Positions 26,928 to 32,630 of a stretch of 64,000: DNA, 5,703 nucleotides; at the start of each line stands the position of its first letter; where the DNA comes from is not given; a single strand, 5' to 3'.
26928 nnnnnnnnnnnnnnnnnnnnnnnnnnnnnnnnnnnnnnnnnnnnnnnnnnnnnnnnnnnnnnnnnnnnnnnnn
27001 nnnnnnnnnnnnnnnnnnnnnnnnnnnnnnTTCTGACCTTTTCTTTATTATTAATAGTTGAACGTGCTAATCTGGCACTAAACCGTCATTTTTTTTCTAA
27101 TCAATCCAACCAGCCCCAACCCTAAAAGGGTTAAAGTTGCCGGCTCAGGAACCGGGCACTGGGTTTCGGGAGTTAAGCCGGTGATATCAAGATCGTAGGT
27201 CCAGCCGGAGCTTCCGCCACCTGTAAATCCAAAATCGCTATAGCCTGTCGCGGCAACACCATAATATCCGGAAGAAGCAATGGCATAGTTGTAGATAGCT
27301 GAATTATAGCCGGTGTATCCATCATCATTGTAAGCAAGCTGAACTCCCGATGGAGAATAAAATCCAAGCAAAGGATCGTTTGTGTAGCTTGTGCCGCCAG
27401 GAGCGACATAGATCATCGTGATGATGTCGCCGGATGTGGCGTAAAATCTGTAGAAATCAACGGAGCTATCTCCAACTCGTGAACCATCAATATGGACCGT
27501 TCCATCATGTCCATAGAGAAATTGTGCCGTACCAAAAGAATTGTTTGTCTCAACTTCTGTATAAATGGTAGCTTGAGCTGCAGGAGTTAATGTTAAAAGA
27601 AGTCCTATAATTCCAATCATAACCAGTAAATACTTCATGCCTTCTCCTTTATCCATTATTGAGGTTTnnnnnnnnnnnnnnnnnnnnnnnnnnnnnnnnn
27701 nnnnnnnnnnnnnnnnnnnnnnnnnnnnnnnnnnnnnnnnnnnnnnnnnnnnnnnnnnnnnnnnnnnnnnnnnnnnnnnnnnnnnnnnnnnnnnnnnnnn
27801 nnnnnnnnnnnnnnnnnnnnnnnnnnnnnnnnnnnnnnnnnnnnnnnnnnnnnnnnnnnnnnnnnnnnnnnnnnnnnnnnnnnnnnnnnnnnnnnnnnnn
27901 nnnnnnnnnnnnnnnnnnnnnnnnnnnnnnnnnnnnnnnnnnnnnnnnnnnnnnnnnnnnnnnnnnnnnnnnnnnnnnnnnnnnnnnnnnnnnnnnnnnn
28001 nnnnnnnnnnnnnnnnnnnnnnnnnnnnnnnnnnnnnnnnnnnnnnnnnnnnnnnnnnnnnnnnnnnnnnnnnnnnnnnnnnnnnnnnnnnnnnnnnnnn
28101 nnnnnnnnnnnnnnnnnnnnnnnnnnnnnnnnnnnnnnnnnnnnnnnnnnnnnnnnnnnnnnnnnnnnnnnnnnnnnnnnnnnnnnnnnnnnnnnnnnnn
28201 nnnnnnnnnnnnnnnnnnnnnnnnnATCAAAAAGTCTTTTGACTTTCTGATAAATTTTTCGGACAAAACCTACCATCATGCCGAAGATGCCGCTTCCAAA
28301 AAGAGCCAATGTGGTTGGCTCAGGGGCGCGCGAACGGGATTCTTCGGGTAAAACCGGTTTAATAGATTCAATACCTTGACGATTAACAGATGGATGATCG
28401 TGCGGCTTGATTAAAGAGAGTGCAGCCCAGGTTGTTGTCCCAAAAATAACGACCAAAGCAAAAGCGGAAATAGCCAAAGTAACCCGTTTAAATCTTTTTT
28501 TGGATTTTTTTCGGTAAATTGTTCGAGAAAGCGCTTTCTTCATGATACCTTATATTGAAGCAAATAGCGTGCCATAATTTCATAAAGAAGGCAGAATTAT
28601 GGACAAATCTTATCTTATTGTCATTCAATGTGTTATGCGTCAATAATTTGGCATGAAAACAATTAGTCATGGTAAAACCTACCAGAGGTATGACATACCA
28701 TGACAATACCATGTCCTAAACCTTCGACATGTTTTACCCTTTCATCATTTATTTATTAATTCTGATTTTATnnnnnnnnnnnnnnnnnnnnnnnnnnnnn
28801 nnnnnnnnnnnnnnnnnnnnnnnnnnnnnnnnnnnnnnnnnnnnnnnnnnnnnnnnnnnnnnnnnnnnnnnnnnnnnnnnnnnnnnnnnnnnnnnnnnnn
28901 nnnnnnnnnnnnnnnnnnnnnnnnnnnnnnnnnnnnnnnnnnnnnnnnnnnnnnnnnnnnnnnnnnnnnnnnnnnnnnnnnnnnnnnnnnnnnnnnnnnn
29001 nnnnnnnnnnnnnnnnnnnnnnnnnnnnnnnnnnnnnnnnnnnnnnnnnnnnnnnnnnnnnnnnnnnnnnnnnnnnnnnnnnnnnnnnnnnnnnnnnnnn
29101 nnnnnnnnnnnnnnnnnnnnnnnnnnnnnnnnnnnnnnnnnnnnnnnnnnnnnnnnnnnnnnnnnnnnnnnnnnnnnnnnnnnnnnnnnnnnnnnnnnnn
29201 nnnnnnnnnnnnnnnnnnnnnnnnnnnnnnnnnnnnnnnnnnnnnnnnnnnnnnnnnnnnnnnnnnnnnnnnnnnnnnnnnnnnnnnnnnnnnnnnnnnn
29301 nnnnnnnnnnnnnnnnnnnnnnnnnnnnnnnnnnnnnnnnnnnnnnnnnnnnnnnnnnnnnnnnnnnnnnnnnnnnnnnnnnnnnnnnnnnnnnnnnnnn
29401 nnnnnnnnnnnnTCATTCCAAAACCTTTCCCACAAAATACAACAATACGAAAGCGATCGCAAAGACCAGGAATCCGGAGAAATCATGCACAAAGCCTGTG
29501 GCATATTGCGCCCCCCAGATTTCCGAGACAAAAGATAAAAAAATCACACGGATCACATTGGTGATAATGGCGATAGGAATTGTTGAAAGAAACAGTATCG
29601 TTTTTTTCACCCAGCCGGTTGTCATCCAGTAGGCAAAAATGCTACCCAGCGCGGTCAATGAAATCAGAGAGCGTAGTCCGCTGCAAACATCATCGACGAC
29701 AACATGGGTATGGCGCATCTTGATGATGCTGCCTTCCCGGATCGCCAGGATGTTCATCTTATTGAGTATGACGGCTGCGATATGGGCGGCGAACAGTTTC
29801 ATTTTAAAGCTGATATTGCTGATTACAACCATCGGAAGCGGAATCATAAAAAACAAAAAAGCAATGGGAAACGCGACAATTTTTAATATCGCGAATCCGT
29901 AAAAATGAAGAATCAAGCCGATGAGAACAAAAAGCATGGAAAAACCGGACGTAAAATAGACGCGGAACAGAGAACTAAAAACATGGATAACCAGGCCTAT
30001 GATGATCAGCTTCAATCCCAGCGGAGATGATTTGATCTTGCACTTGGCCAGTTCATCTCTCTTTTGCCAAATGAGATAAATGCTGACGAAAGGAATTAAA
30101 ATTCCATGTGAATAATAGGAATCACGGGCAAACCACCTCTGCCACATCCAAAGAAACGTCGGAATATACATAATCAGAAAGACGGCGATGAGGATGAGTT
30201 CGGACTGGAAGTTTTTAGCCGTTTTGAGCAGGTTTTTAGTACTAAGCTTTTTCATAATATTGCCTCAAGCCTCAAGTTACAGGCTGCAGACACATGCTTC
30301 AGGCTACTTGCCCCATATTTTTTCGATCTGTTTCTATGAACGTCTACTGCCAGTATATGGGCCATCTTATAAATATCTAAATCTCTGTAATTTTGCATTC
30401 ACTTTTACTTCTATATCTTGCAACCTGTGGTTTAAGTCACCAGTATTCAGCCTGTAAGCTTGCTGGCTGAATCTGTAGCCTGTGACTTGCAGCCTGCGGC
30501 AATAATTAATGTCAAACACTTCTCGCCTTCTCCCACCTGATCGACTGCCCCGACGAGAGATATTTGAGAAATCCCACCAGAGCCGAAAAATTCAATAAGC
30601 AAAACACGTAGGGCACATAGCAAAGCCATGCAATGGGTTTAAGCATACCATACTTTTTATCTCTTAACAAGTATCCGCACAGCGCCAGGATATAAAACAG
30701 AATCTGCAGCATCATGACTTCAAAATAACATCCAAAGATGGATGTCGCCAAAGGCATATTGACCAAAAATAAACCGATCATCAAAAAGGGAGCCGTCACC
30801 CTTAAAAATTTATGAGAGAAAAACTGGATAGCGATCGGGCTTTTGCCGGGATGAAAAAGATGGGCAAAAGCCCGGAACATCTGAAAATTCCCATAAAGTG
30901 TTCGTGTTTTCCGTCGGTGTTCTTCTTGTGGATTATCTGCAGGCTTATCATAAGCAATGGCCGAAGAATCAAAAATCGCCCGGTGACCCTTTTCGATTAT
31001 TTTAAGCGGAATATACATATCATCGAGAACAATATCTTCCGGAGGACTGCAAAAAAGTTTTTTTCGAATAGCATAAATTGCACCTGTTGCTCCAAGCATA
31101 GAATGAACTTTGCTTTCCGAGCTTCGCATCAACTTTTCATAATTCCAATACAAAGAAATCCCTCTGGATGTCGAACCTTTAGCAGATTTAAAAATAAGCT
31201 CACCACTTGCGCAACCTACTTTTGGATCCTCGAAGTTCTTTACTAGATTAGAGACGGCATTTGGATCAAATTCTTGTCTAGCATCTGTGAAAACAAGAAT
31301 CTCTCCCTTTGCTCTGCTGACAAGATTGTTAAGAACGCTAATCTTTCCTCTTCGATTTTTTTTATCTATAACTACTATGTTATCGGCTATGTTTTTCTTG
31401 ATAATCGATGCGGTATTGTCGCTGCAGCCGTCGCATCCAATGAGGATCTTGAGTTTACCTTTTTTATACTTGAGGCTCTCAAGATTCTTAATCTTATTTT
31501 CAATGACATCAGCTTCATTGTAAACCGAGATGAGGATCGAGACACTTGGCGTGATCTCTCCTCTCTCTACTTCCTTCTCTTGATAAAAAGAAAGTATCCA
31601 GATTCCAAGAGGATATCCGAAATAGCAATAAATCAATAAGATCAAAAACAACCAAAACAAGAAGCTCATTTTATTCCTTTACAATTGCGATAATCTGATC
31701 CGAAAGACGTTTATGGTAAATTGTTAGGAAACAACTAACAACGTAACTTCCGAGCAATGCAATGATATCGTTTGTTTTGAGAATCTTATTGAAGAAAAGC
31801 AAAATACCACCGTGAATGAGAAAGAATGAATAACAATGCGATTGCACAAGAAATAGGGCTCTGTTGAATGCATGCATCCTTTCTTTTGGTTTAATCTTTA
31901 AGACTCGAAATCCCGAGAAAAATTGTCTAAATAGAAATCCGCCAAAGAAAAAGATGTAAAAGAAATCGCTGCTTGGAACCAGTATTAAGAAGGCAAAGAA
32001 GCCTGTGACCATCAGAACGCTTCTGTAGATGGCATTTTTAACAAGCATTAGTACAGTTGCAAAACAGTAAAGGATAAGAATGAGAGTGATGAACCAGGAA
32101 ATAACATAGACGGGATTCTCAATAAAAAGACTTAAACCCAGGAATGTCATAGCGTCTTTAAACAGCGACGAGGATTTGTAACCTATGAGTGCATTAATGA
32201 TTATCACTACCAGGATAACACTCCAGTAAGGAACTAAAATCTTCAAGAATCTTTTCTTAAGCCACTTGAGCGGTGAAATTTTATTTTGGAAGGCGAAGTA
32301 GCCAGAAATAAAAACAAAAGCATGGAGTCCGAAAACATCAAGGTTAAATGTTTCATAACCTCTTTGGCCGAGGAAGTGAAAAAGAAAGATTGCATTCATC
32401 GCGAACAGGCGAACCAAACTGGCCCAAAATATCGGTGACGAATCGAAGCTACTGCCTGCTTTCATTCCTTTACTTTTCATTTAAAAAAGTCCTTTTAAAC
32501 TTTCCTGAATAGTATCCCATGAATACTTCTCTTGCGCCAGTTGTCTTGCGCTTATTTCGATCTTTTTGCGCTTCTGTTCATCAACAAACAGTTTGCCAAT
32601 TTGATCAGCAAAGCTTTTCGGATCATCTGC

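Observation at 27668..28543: Priming sugar transferase carries an in-frame N-terminal mini PEP-CTERM module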

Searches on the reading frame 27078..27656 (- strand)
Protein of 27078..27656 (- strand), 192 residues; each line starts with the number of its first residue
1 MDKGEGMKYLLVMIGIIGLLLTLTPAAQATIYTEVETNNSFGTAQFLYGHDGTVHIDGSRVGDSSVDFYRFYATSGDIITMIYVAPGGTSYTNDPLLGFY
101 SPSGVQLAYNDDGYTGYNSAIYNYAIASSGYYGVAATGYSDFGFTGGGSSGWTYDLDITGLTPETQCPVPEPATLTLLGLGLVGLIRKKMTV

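Call 3: search_protein_families(library=ncbifam, proteins=[window:27078-27656:-], max_evalue=10)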
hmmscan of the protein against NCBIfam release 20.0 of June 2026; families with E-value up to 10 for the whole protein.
window:27078-27656:- (192 aa): 13 families
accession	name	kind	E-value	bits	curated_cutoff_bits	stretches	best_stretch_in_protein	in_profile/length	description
NF038125.1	PEP_CTERM_THxN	subfamily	2.4e-06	27.3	85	1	165-186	220-240/246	THxN family PEP-CTERM protein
NF041538.1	PEP_EDSA_1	subfamily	4.9e-06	26.4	100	1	136-185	251-300/307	EDSAP-1 family PEP-CTERM protein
NF038126.1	PEP_CTERM_FxDxF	subfamily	0.00018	21.8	50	1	21-186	7-161/165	FxDxF family PEP-CTERM protein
NF038120.1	PEP_CTERM_QFxxD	subfamily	0.0014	18.6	80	1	168-189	192-213/215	NF038120 family PEP-CTERM protein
TIGR02595.1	PEP_CTERM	domain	0.0015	19.2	16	1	169-189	1-21/24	PEP-CTERM sorting domain-containing protein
NF041927.1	Xrt_dep_XDP1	equivalog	0.0044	17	125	1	163-187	213-237/242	exosortase-dependent surface protein XDP1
NF038124.1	PEP_CTERM_TLD_A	exception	0.011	15.3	100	1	147-189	189-233/235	PEP_CTERM-anchored TLD domain-containing protein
NF038118.1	PEP_CTERM_CCXG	equivalog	0.013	15.2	90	1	166-187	173-194/199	CCXG family PEP-CTERM protein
NF038129.1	PEP_NF038129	equivalog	0.015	15.1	65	1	142-185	144-187/194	NF038129 family PEP-CTERM protein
NF033554.9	floc_PepA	equivalog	0.025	14.4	80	1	28-186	121-254/261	flocculation-associated PEP-CTERM protein PepA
NF033947.0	PEP-cistern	hypoth_equivalog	0.025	14.3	60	1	160-185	164-189/195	cistern family PEP-CTERM protein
NF038119.1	PEP_CTERM_MHFG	equivalog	0.24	11.7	100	1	162-184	229-251/260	MHFG family PEP-CTERM protein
TIGR04196.1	glycopep_SunS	subfamily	1.1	10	40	1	34-88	12-68/80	sublancin family glycopeptide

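Call 4: search_protein_families(library=pfam, proteins=[window:27078-27656:-], max_evalue=10)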
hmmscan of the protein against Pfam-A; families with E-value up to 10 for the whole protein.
window:27078-27656:- (192 aa): 1 family
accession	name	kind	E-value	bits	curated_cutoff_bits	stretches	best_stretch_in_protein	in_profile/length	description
PF07589.16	PEP-CTERM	-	9.4e-07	29.1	20.7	1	168-188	1-23/24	PEP-CTERM motif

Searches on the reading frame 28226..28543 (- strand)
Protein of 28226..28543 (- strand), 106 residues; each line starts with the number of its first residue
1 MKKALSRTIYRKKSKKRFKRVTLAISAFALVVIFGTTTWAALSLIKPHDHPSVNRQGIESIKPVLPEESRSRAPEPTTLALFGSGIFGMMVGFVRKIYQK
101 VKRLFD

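Call 3: search_protein_families(library=ncbifam, proteins=[window:28226-28543:-], max_evalue=10)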
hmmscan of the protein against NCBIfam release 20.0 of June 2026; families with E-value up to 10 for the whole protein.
seq(106 aa): 8 families
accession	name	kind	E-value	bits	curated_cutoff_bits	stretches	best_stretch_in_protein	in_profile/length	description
NF033554.9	floc_PepA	equivalog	0.00026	20.9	80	1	74-91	238-255/261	flocculation-associated PEP-CTERM protein PepA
TIGR02595.1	PEP_CTERM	domain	0.0003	21.4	16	1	73-96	1-22/24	PEP-CTERM sorting domain-containing protein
NF038125.1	PEP_CTERM_THxN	subfamily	0.0037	16.9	85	1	73-91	223-241/246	THxN family PEP-CTERM protein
NF041538.1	PEP_EDSA_1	subfamily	0.0046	16.7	100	1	73-91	284-302/307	EDSAP-1 family PEP-CTERM protein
TIGR00815.1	sulP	subfamily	0.072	11.5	380.45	1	5-97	190-278/565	sulfate permease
NF038118.1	PEP_CTERM_CCXG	equivalog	0.098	12.3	90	1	71-92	174-195/199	CCXG family PEP-CTERM protein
NF041927.1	Xrt_dep_XDP1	equivalog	0.12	12.3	125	1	68-91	214-237/242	exosortase-dependent surface protein XDP1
NF033947.0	PEP-cistern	hypoth_equivalog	0.14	11.9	60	1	65-90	165-190/195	cistern family PEP-CTERM protein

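Call 4: search_protein_families(library=pfam, proteins=[window:28226-28543:-], max_evalue=10)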
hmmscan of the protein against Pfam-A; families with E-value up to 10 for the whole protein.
seq(106 aa): 4 families
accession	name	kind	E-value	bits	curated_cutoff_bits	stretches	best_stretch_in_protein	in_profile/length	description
PF07589.16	PEP-CTERM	-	5.7e-05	23.5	20.7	1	73-96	2-24/24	PEP-CTERM motif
PF09925.14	DUF2157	-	0.023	14.9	32.4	1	17-99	63-117/146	Predicted membrane protein (DUF2157)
PF24661.1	DUF7649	-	0.053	14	27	1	9-44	40-75/85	Domain of unknown function (DUF7649)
PF18205.6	VPDSG-CTERM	-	6.5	7.1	25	1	77-90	7-20/26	VPDSG-CTERM motif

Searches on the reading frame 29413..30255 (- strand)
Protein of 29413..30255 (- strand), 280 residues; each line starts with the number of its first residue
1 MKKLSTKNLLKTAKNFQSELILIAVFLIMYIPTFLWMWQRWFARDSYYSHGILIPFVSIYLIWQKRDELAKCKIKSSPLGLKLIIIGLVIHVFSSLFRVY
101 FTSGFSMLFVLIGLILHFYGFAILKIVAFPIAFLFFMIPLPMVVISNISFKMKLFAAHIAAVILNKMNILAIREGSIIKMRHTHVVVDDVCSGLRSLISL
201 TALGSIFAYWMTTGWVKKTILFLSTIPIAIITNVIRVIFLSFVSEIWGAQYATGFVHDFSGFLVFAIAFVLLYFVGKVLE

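Call 3: search_protein_families(library=ncbifam, proteins=[window:29413-30255:-], max_evalue=10)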
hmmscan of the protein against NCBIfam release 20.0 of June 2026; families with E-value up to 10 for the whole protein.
window:29413-30255:- (280 aa): 17 families
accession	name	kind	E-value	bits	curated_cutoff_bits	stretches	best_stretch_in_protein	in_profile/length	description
TIGR04152.1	exosort_VPLPA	exception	2e-58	198.7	400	1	41-279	4-242/486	VPLPA-CTERM-specific exosortase XrtD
NF038142.1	exosort_XrtW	exception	9.3e-57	192.5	425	1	20-275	6-261/494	exosortase W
TIGR03109.2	exosort_XrtA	exception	7.7e-55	186.1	208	1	21-278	5-258/261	exosortase A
TIGR02602.1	8TM_EpsH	subfamily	6e-53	179.8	105.55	1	39-279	2-240/241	exosortase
NF035943.2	exosort_XrtV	exception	1.5e-46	158.8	313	1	18-279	4-266/270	exosortase V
TIGR03113.1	exosort_XrtB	exception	2.8e-39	135.4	275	1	22-279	4-264/268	exosortase B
TIGR04156.1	cyanoexo_CrtB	exception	1.1e-20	74.4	300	1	20-271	4-258/280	cyanoexosortase B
TIGR04178.1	exo_archaeo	signature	3.7e-19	68.8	23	1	186-279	2-95/97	exosortase/archaeosortase family protein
TIGR04151.1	exosort_VPDSG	exception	1.1e-18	67.7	300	1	33-274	44-294/306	VPDSG-CTERM-specific exosortase XrtC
NF033464.1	cyanoexo_CrtC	exception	8.8e-16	58.3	225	1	22-275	10-271/278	cyanoexosortase C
NF033770.1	exosort_XrtT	exception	8.3e-14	51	250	1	22-270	4-258/472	exosortase T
TIGR03763.1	cyanoexo_CrtA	exception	1.1e-11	44.8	150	1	46-274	30-253/260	cyanoexosortase A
TIGR04489.1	exosort_XrtO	exception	6.6e-09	35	250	1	27-273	2-252/451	exosortase O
TIGR04476.1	exosort_XrtN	exception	8.8e-09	35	200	1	66-271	47-238/406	exosortase N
NF012182.0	exosortase_XrtQ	exception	1.1e-07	31.6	270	1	23-268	10-247/256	exosortase Q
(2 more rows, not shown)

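Call 4: search_protein_families(library=pfam, proteins=[window:29413-30255:-], max_evalue=10)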
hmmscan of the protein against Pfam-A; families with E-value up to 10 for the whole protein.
window:29413-30255:- (280 aa): 2 families
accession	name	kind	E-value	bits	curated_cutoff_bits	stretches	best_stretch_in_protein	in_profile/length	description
PF09721.15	Exosortase_EpsH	-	1.6e-66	224.7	25.7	1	24-278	2-253/254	Transmembrane exosortase (Exosortase_EpsH)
PF20829.2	Acr30-35_AcrF1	-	0.068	13.8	30.5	1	155-207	3-54/78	Anti-CRISPR protein Acr30-35/AcrF1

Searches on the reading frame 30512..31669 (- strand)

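Call 26: search_protein_families(library=ncbifam, proteins=[window:30512-31669:-], max_evalue=0.001)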
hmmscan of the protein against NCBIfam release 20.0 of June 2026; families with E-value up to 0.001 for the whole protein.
window:30512-31669:- (385 aa): 18 families
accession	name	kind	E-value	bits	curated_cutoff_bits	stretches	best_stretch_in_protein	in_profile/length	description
TIGR03937.1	PgaC_IcaA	equivalog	1.7e-20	73.4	422.3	1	33-156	37-161/407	poly-beta-1,6-N-acetyl-D-glucosamine synthase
TIGR03111.1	glyc2_xrt_Gpos1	hypoth_equivalog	4.1e-15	55.5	363.95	1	9-328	15-364/439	TIGR03111 family XrtG-associated glycosyltransferase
TIGR03965.1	mycofact_glyco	equivalog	7.6e-12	44.8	280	1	38-160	71-193/467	mycofactocin biosynthesis glycosyltransferase MftF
TIGR04242.1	nodulat_NodC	equivalog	6.8e-09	35.2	550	1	31-164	38-174/395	chitooligosaccharide synthase NodC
NF041865.1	EpsU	equivalog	5.1e-08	32.3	700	1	10-139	8-140/394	exopolysaccharide biosynthesis GT2 family glycosyltransferase EpsU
NF050050.1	ProtGlycPglI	equivalog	5.2e-08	32.6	500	1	41-148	2-110/306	GalNAc(5)-diNAcBac-PP-undecaprenol beta-1,3-glucosyltransferase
NF007482.0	PRK10073.1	equivalog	6.8e-08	31.9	423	1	40-145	5-109/334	glycosyltransferase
NF041875.1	EPS_EpsD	equivalog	8.6e-08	31.9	370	1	43-144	1-102/325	exopolysaccharide biosynthesis glycosyltransferase EpsD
TIGR03469.1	HpnB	hypoth_equivalog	1.1e-07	31.3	379.25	1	26-152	29-166/386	hopene-associated glycosyltransferase HpnB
TIGR04283.1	glyco_like_mftF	equivalog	1.6e-07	31.2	182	1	43-153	1-104/221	TIGR04283 family arsenosugar biosynthesis glycosyltransferase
NF007986.1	PRK10714.1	equivalog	7.5e-06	25.2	529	1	42-147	7-116/316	undecaprenyl-phosphate 4-deoxy-4-formamido-L-arabinose transferase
TIGR03472.1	HpnI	equivalog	1.4e-05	24.1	310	1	28-153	28-158/373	bacteriohopanetetrol glucosamine biosynthesis glycosyltransferase HpnI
NF047683.1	TeichurnBiosyTuaG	equivalog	2.7e-05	24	400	1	40-141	5-106/252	teichuronic acid biosynthesis protein TuaG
NF053739.1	GlytfEpsEBac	equivalog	2.7e-05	23.3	450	1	41-139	1-96/265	glycosyltransferase EpsE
NF010496.0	PRK13915.1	equivalog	3.2e-05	23.2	262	1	33-146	23-142/307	glucosyl-3-phosphoglycerate synthase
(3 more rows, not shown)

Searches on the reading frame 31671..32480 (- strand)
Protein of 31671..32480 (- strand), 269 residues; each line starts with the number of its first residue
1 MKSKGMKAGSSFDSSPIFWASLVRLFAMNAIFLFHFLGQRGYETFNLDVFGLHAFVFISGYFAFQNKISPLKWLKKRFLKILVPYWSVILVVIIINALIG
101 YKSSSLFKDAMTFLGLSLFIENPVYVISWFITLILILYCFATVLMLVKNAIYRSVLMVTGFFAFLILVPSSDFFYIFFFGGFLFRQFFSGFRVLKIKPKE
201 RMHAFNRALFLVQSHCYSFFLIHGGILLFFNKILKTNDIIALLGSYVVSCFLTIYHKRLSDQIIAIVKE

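Call 26: search_protein_families(library=ncbifam, proteins=[window:31671-32480:-], max_evalue=0.001)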
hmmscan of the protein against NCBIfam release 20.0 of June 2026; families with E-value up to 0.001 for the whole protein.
window:31671-32480:- (269 aa): 0 families

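Call 62: search_protein_families(library=pfam, proteins=[window:31671-32480:-], max_evalue=0.01)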
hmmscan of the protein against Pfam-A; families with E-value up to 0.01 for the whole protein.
window:31671-32480:- (269 aa): 1 family
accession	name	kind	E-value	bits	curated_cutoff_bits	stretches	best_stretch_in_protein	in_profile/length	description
PF01757.29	Acyl_transf_3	-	7.8e-16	58.5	31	1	19-188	3-201/326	Acyltransferase domain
